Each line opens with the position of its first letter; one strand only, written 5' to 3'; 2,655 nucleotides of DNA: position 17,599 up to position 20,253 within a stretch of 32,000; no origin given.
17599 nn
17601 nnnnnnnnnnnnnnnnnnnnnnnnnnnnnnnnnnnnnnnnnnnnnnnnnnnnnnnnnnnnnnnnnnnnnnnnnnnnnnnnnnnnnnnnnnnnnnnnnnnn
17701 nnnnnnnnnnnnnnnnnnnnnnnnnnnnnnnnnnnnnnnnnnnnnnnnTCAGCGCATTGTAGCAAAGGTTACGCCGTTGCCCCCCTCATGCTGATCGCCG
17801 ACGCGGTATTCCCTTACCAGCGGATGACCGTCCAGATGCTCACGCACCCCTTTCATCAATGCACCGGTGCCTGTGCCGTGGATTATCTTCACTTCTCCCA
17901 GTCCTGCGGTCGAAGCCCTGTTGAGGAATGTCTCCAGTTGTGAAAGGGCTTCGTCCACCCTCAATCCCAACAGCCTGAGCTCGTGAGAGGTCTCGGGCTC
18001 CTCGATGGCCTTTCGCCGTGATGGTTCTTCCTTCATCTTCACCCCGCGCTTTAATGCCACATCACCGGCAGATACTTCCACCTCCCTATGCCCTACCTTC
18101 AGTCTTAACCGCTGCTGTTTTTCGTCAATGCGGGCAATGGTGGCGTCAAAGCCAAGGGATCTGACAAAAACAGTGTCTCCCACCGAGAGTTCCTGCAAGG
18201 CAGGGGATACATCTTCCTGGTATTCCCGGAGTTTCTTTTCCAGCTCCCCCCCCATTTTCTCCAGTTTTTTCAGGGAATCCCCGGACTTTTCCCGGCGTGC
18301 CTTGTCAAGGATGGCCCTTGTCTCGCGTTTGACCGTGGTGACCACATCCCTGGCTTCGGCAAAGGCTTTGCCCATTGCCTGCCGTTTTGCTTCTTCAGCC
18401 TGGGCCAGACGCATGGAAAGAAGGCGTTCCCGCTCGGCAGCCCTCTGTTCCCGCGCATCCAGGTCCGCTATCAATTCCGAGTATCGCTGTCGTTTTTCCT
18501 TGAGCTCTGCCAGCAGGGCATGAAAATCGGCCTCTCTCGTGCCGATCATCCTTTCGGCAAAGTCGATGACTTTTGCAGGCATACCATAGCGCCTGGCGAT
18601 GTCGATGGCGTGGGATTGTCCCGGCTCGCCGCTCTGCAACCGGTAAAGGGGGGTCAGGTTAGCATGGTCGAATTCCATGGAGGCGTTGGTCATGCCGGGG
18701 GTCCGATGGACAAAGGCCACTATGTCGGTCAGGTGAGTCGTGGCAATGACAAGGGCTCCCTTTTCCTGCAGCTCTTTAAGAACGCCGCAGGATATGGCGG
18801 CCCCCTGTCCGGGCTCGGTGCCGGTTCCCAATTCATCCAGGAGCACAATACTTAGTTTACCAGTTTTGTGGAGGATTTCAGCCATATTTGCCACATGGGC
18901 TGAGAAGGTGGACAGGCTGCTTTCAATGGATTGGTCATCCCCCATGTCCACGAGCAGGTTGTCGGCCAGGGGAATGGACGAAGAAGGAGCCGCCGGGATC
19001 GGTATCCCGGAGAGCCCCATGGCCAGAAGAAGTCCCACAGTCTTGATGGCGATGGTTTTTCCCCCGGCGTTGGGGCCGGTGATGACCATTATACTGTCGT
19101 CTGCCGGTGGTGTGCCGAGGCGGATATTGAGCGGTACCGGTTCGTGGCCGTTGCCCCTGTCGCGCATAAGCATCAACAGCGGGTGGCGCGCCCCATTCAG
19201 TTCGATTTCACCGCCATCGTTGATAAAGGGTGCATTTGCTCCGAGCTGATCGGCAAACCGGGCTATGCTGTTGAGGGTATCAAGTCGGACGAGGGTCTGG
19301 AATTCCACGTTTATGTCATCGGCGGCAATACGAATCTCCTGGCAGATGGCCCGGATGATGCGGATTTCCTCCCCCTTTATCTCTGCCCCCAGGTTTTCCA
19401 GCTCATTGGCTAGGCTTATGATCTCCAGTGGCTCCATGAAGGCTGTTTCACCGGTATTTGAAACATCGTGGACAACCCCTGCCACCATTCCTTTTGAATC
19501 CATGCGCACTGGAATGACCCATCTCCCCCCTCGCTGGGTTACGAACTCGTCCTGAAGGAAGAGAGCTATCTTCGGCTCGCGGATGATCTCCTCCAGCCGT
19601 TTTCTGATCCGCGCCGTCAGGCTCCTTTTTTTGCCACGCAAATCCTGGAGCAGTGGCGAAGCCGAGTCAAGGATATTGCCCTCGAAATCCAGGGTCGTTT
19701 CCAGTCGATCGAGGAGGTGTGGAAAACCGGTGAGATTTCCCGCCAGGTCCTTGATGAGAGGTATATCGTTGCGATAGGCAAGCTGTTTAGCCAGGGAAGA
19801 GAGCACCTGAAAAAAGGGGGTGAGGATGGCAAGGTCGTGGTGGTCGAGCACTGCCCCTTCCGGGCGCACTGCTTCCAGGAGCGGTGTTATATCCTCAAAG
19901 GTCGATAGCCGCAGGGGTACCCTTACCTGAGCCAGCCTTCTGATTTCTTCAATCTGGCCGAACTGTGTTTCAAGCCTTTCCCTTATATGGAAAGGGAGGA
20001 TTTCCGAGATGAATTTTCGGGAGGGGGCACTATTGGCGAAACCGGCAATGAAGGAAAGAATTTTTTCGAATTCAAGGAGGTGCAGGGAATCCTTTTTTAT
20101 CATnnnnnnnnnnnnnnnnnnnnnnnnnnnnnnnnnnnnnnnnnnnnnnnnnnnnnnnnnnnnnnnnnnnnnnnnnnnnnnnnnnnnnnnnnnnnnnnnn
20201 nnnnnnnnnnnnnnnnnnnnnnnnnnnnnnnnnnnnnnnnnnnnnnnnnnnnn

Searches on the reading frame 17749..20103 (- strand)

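Call 72: search_protein_families(library=pfam, proteins=[window:17749-20103:-], max_evalue=0.00001)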
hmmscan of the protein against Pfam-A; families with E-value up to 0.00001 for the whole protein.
window:17749-20103:- (784 aa): 3 families
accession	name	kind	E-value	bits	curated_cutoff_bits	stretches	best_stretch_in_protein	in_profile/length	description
PF00488.27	MutS_V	-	3.4e-31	109.1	30.2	1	339-519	1-183/188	MutS domain V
PF01713.27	Smr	-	1.4e-20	73.6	25.7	1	711-784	3-77/77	Smr domain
PF20297.4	MSSS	-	2.7e-06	27.4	26.8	1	641-681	1-41/42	MutS2 and Smr-associated SH3 domain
